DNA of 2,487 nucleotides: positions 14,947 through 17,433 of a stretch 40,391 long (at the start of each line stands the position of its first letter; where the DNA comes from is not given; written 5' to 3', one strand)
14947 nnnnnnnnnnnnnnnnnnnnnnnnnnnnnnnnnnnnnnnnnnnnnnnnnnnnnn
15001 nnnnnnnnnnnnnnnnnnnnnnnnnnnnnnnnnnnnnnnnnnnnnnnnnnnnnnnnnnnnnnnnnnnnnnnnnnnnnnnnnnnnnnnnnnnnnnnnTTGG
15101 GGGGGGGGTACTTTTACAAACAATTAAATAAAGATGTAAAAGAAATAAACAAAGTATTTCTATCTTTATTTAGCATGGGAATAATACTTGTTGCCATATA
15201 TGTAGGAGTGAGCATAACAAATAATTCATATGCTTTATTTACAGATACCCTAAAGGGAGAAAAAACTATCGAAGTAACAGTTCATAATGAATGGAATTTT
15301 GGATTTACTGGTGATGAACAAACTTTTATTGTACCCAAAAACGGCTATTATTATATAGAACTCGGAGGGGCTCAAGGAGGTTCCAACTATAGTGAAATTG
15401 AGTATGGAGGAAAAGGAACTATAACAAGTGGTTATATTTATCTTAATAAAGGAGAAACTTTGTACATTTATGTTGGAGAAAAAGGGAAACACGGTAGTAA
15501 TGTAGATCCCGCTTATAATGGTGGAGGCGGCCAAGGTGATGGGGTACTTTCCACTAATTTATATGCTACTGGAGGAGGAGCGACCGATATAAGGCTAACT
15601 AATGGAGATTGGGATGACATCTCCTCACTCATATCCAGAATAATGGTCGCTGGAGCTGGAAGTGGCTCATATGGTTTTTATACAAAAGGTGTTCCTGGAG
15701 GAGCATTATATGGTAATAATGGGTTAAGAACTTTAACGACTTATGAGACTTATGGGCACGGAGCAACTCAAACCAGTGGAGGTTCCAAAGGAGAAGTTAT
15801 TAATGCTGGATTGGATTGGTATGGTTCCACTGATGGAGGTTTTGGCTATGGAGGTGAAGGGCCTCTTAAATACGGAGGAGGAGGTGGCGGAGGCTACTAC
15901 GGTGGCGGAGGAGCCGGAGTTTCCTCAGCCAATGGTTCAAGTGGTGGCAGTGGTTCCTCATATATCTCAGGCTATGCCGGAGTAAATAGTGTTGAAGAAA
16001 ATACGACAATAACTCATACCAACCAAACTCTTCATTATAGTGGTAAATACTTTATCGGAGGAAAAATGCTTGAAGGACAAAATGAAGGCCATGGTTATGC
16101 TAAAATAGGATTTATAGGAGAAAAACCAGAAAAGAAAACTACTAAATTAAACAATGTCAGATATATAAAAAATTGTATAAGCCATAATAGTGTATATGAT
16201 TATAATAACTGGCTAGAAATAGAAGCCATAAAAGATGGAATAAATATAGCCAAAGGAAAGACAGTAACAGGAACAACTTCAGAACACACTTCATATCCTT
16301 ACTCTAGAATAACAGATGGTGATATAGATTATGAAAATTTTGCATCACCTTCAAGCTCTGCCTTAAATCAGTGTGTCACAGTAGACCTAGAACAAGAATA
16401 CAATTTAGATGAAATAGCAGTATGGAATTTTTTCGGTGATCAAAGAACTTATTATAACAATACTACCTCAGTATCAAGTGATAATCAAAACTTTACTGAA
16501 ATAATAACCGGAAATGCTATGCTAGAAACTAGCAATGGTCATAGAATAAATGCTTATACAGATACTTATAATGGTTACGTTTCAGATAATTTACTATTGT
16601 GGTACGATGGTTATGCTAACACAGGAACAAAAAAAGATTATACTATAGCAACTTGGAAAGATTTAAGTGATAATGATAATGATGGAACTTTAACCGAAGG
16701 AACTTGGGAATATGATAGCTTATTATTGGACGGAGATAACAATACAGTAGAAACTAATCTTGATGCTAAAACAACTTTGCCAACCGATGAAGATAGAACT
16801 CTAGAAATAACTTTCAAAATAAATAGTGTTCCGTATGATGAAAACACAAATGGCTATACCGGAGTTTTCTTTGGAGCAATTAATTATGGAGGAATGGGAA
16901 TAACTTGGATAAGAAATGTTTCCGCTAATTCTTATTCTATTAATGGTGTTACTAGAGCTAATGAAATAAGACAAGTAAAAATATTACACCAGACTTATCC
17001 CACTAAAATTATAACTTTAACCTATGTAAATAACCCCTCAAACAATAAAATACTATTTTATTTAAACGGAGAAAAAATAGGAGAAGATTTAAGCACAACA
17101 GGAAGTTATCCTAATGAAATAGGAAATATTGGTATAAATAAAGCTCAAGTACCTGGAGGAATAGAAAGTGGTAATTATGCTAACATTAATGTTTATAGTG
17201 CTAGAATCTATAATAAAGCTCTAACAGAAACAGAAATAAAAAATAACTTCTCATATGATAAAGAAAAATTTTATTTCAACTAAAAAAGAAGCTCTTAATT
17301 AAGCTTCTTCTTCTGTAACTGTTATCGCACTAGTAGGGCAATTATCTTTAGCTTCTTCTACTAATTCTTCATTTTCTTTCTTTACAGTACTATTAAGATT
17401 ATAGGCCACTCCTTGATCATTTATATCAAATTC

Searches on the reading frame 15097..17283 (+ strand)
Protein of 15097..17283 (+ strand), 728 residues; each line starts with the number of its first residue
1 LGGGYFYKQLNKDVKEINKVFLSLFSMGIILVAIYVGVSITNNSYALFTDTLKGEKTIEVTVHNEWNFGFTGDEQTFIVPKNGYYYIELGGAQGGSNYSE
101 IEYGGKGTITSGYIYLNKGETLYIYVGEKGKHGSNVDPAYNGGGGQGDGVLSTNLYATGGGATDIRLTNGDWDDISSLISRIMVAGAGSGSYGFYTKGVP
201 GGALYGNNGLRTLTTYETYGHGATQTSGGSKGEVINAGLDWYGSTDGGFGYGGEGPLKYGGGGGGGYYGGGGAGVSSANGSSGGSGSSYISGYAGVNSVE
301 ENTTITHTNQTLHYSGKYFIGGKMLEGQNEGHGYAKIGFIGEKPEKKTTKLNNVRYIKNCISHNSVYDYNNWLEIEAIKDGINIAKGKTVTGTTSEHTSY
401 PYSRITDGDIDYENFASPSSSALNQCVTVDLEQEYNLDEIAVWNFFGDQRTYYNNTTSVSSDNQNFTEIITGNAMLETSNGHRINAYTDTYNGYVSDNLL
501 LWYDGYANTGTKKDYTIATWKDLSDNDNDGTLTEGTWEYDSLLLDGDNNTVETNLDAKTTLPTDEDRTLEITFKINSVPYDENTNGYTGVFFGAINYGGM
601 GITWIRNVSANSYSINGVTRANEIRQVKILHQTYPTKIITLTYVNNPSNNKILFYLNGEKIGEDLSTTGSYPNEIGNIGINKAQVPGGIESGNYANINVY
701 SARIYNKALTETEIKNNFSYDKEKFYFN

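Call 11: search_protein_families(library=pfam, proteins=[window:15097-17283:+])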
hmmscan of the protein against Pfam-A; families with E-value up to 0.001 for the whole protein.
window:15097-17283:+ (728 aa): 2 families
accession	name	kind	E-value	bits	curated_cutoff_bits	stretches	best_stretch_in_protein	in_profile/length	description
PF12810.13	ALK_LTK_GRD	-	1.5e-38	133.6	24.5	1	81-339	6-242/243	ALK/LTK, Glycine-rich domain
PF22633.2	F5_F8_type_C_2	-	0.00087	20.3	27.8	1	405-480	2-75/91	NedA-like, galactose-binding domain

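Call 29: find_homologous_proteins(query=window:15097-17283:+, max_evalue=1e-10)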
Query window:15097-17283:+ (728 aa): 1784 proteins with E <= 1e-10 among 8000 candidates; the best 120 are listed.
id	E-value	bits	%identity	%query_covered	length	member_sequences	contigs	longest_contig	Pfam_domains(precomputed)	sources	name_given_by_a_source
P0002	0.0e+0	1559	99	96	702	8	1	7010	PF12810.14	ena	-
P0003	5.9e-262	889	63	90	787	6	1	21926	PF12810.14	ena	-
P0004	8.3e-235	800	62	60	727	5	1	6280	PF22633.4,PF12810.14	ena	-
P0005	7.6e-231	787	58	90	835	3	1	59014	PF12810.14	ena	-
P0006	9.6e-231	786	58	90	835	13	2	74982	PF12810.14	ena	-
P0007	1.8e-230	785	58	90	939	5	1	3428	PF12810.14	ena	-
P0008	1.9e-229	782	56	100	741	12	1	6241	PF22633.4,PF12810.14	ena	-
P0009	1.5e-228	779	55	100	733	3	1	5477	PF12810.14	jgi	-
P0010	2.3e-222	758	62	60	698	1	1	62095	PF12810.14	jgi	-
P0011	1.5e-218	746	60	59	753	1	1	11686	PF22633.4,PF12810.14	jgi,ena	-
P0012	9.9e-217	740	63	59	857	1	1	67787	PF12810.14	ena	-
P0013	9.0e-208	710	57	59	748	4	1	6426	PF22633.4,PF12810.14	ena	-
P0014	1.1e-207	710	55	60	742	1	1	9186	PF22633.4,PF12810.14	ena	-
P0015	8.4e-205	700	62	59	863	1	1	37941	PF22633.4,PF12810.14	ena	-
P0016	5.9e-196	671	57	59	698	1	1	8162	PF12810.14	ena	-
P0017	7.2e-196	671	50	91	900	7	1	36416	PF12810.14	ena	-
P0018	4.3e-194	665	52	59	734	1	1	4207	PF22633.4,PF13385.14,PF12810.14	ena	-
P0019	2.7e-193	662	59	59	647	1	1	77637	PF22633.4,PF12810.14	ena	-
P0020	1.6e-192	660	50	90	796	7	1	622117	PF22633.4,PF12810.14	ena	-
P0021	2.5e-190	653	47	100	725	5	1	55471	PF12810.14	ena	-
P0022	5.6e-190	651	46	99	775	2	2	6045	PF12810.14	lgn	-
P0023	2.1e-188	646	51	59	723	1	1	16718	PF13385.14,PF12810.14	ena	-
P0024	2.5e-184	633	58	59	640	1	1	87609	PF12810.14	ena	-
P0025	8.2e-184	631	56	59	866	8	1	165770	PF00754.32,PF22633.4,PF12810.14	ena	-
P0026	2.0e-183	630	51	90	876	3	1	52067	PF12810.14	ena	-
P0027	8.5e-182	624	48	100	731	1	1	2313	PF12810.14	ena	-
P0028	1.2e-180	620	51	90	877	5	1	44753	PF12810.14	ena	-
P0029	1.8e-180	620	51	98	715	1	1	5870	PF12810.14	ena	-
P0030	5.6e-180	618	51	90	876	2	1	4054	PF12810.14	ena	-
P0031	5.8e-180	618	48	91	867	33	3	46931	PF12810.14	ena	-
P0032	1.5e-179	617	52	60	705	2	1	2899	PF22633.4,PF13385.14,PF12810.14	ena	-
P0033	1.9e-179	617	51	76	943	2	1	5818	PF22633.4,PF12810.14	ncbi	-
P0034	6.7e-179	615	52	76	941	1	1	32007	PF22633.4,PF12810.14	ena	-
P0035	2.1e-178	613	48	100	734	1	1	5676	PF12810.14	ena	-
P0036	3.1e-178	613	55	60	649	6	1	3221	PF22633.4,PF12810.14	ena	-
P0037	1.4e-177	610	47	59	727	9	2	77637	PF13385.14,PF12810.14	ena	-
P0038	5.2e-174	599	49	95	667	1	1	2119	PF22925.4,PF22633.4,PF13385.14,PF12810.14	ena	-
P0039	2.7e-173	596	52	60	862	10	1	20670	PF12810.14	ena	-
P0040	2.8e-171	590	48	59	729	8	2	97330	PF12810.14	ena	-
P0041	8.9e-171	588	48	98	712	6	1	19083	PF12810.14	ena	-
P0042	3.0e-168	580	51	76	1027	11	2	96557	PF22633.4,PF12810.14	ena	-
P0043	5.0e-168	579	50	76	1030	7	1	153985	PF22633.4,PF12810.14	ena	-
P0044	1.3e-166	574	49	76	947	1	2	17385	PF22633.4,PF12810.14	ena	-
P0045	1.4e-166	574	46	99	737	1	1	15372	PF13385.14,PF12810.14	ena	-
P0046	9.6e-162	558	47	59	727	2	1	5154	PF22633.4,PF13385.14,PF12810.14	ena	-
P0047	3.3e-161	556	45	99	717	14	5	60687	PF22633.4,PF13385.14,PF12810.14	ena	-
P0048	3.9e-160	553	48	59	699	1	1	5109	PF22633.4,PF12810.14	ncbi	-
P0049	5.4e-160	552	43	61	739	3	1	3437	PF00754.32,PF22633.4,PF13385.14,PF12810.14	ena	-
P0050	2.8e-159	550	56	60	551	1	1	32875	PF22633.4,PF12810.14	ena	-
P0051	3.6e-159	550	49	59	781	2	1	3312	PF22633.4,PF12810.14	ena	-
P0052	5.2e-159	549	44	59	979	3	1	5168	PF22633.4,PF16403.12,PF12810.14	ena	-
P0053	4.4e-158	546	47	94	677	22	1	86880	PF13385.14,PF12810.14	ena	-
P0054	4.6e-158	546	42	58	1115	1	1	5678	PF00754.32,PF22633.4,PF12810.14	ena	-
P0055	5.4e-158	546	50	60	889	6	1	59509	PF12810.14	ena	-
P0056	8.4e-158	545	43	100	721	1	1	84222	PF12810.14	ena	-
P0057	2.9e-155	537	50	60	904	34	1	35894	PF12810.14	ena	-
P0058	6.6e-155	535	46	90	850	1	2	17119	PF22633.4,PF13385.14,PF12810.14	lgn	-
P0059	7.5e-155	535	46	100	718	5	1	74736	PF13385.14,PF12810.14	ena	-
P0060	2.6e-154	533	48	90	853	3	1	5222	PF12810.14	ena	-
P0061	3.2e-154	533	56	68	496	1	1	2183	PF12810.14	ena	-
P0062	1.0e-153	531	48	76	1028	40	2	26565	PF22633.4,PF12810.14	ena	-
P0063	4.0e-153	530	46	90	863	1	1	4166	PF13385.14,PF12810.14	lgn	-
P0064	7.6e-152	525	45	75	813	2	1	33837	PF22633.4,PF12810.14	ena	-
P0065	2.0e-149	517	44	97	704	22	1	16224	PF13385.14,PF12810.14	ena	-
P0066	2.3e-149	517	47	91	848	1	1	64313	PF12810.14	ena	-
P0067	5.2e-149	516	47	59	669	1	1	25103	PF13385.14,PF12810.14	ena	-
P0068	2.9e-148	513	45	100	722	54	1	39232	PF12810.14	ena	-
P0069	3.6e-148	513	43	95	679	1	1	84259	PF12810.14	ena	-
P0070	5.7e-148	513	50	59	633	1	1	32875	PF22633.4,PF12810.14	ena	-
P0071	2.1e-147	511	46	90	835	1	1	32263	PF13385.14,PF12810.14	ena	-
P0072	3.4e-147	510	46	90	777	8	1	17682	PF12810.14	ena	-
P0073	3.6e-147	510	46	59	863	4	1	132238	PF22633.4,PF12810.14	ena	-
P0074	5.9e-147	509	43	58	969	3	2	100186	PF00754.32,PF07963.18,PF22633.4,PF12810.14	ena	-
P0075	3.7e-146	507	54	43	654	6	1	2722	PF00754.32,PF22633.4,PF12810.14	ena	-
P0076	2.8e-145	504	48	59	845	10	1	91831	PF22633.4,PF13385.14,PF12810.14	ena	-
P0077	6.7e-143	496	43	90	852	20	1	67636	PF12810.14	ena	-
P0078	1.6e-142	494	42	90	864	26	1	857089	PF22633.4,PF12810.14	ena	-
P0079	3.9e-142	493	47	84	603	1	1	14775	PF22633.4,PF13385.14,PF12810.14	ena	-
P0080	6.4e-141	489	49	27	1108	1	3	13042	PF22633.4,PF12810.14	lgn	-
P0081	1.1e-140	488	45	90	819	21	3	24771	PF22633.4,PF13385.14,PF12810.14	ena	-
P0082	1.7e-140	488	47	59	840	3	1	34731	PF22633.4,PF13385.14,PF12810.14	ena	-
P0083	3.6e-140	487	42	99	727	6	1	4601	PF22633.4,PF13385.14,PF12810.14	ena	-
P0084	1.1e-139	485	43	99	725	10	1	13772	PF22633.4,PF13385.14,PF12810.14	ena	-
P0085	1.4e-139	485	43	57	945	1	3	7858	PF22633.4,PF16403.12,PF12810.14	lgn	-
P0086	3.2e-138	480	44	90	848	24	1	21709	PF13385.14,PF12810.14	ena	-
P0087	7.6e-138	479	51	59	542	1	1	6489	PF22633.4,PF13385.14,PF12810.14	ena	-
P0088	1.8e-137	478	54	27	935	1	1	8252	PF22633.4,PF12810.14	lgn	-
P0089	4.0e-136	473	42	60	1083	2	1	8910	PF00754.32,PF22633.4,PF16403.12,PF12810.14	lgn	-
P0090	4.8e-136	473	45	58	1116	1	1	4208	PF00754.32,PF22633.4,PF12810.14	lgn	-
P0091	4.1e-135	470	44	90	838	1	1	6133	PF12810.14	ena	-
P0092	8.5e-135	469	55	43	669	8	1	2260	PF22633.4,PF12810.14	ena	-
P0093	2.0e-134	468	43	58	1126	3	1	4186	PF22633.4,PF12810.14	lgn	-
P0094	5.7e-134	466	48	30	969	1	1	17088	PF00754.32,PF22633.4,PF12810.14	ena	-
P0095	4.2e-133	463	56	58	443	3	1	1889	PF12810.14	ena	-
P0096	5.0e-133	463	44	59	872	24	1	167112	PF22633.4,PF12810.14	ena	-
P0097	5.6e-133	463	44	93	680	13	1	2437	PF22633.4,PF13385.14,PF12810.14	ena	-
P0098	2.5e-132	461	43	90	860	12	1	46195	PF12810.14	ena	-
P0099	2.9e-132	461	41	98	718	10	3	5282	PF22633.4,PF13385.14,PF12810.14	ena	-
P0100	8.5e-132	459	44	90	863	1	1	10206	PF13385.14,PF12810.14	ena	-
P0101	2.3e-130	454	40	59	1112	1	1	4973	PF22633.4,PF12810.14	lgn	-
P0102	2.7e-130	454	45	75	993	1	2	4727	PF00754.32,PF22633.4,PF13385.14,PF12810.14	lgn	-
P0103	3.6e-130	454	41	60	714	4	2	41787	PF22633.4,PF13385.14,PF12810.14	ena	-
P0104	1.6e-129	452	44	58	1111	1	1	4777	PF22633.4,PF12810.14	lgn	-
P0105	3.3e-129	450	41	90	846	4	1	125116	PF13385.14,PF12810.14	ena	-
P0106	2.8e-128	447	41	91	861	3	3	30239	PF13385.14,PF12810.14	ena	-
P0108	1.1e-126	442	45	75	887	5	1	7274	PF22633.4,PF13385.14,PF12810.14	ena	-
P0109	1.4e-126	442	50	62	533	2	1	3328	PF12810.14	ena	-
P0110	4.0e-125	437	49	28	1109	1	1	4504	PF12810.14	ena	-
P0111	4.1e-125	437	51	59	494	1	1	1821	PF22633.4,PF12810.14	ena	-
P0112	1.9e-124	435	43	78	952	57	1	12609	PF00754.32,PF22633.4,PF12810.14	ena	-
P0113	3.7e-124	434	42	78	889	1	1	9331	PF22633.4,PF13385.14,PF12810.14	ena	-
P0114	2.0e-122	428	41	91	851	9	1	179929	PF22633.4,PF12810.14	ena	-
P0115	5.4e-122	427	39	98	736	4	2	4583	PF13385.14,PF12810.14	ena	-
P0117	1.5e-119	419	41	59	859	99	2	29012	PF13385.14,PF12810.14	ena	-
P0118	1.9e-119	418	41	59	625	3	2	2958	PF13385.14,PF12810.14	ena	-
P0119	2.4e-118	415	41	90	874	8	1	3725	PF22633.4,PF12810.14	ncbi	-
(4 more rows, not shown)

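Call 33: find_encoding_contigs(protein=P0075, flank=3000, max_places=4)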
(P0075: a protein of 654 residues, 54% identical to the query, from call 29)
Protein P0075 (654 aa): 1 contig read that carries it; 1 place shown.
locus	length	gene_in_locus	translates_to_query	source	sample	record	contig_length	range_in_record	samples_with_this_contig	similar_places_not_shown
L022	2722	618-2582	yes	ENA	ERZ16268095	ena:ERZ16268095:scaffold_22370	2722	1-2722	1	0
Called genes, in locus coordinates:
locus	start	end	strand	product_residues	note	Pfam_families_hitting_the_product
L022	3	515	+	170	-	?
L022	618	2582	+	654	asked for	PF12810:ALK_LTK_GRD, PF00754:F5_F8_type_C (faint), PF22633:F5_F8_type_C_2 (weak), PF12810:ALK_LTK_GRD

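Call 34: find_encoding_contigs(protein=P0092, flank=3000, max_places=4)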
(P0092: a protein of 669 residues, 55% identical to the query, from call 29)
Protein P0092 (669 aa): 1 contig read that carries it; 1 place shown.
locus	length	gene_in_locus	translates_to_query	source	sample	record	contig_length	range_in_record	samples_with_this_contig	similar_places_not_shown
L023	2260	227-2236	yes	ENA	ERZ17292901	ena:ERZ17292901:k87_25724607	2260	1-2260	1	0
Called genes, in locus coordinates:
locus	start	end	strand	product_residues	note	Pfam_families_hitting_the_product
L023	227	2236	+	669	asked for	PF12810:ALK_LTK_GRD, PF22633:F5_F8_type_C_2 (faint), PF12810:ALK_LTK_GRD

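Call 53: search_protein_families(library=ncbifam, proteins=[window:15097-17283:+])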
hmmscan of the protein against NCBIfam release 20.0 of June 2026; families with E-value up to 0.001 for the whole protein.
window:15097-17283:+ (728 aa): 0 families

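Call 59: find_encoding_contigs(protein=P0002, flank=3000, max_places=10)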
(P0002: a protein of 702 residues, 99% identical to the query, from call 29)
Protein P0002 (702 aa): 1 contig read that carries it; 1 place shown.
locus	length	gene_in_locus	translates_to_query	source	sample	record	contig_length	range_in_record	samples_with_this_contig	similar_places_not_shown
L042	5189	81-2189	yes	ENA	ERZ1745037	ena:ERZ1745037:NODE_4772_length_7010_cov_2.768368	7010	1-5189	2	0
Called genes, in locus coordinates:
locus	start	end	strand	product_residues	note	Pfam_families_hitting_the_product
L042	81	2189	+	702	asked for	PF12810:ALK_LTK_GRD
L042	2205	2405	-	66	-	PF00037:Fer4 (faint), PF13459:Fer4_15, PF13370:Fer4_13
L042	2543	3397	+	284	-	-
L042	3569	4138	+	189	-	PF09560:Spore_YunB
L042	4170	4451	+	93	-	PF06265:YutD-like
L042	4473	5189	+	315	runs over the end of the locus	PF12224:Amidoligase_2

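Call 65: find_encoding_contigs(protein=P0011, flank=1500, max_places=3)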
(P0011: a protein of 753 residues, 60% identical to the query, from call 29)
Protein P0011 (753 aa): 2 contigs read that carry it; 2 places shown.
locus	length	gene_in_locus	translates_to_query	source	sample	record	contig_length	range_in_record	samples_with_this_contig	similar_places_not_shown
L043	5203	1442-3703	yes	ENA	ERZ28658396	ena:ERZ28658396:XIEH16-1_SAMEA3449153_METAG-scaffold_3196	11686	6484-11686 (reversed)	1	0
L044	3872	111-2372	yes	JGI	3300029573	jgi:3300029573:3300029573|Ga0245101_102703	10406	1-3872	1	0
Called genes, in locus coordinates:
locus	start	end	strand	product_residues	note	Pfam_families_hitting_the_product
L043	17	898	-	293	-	PF00665:rve, PF13683:rve_3, PF13333:rve_2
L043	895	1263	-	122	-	-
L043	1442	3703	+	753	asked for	PF12810:ALK_LTK_GRD, PF22633:F5_F8_type_C_2 (weak)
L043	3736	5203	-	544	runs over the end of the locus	PF01943:Polysacc_synt, PF03023:MurJ (weak), PF01554:MatE (weak)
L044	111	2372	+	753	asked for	PF12810:ALK_LTK_GRD, PF22633:F5_F8_type_C_2 (weak)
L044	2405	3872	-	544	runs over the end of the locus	PF01943:Polysacc_synt, PF03023:MurJ (weak), PF01554:MatE (weak)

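Call 66: find_encoding_contigs(protein=P0045, flank=1500, max_places=3)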
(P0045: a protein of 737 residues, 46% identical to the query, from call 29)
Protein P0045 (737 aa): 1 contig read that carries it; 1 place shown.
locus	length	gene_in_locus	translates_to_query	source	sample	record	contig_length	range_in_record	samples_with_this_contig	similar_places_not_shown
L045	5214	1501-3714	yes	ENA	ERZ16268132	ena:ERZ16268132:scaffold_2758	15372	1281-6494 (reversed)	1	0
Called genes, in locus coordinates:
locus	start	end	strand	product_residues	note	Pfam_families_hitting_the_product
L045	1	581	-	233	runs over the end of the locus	PF04397:LytTR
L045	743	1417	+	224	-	PF00882:Zn_dep_PLPC (faint)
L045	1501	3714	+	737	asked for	PF12810:ALK_LTK_GRD, PF13385:Laminin_G_3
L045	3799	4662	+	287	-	PF01545:Cation_efflux, PF16916:ZT_dimer (weak)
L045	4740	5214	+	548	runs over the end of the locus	PF00753:Lactamase_B (weak), PF12706:Lactamase_B_2, PF07521:RMMBL (faint), PF22505:RNase_J_b_CASP, PF17770:RNase_J_C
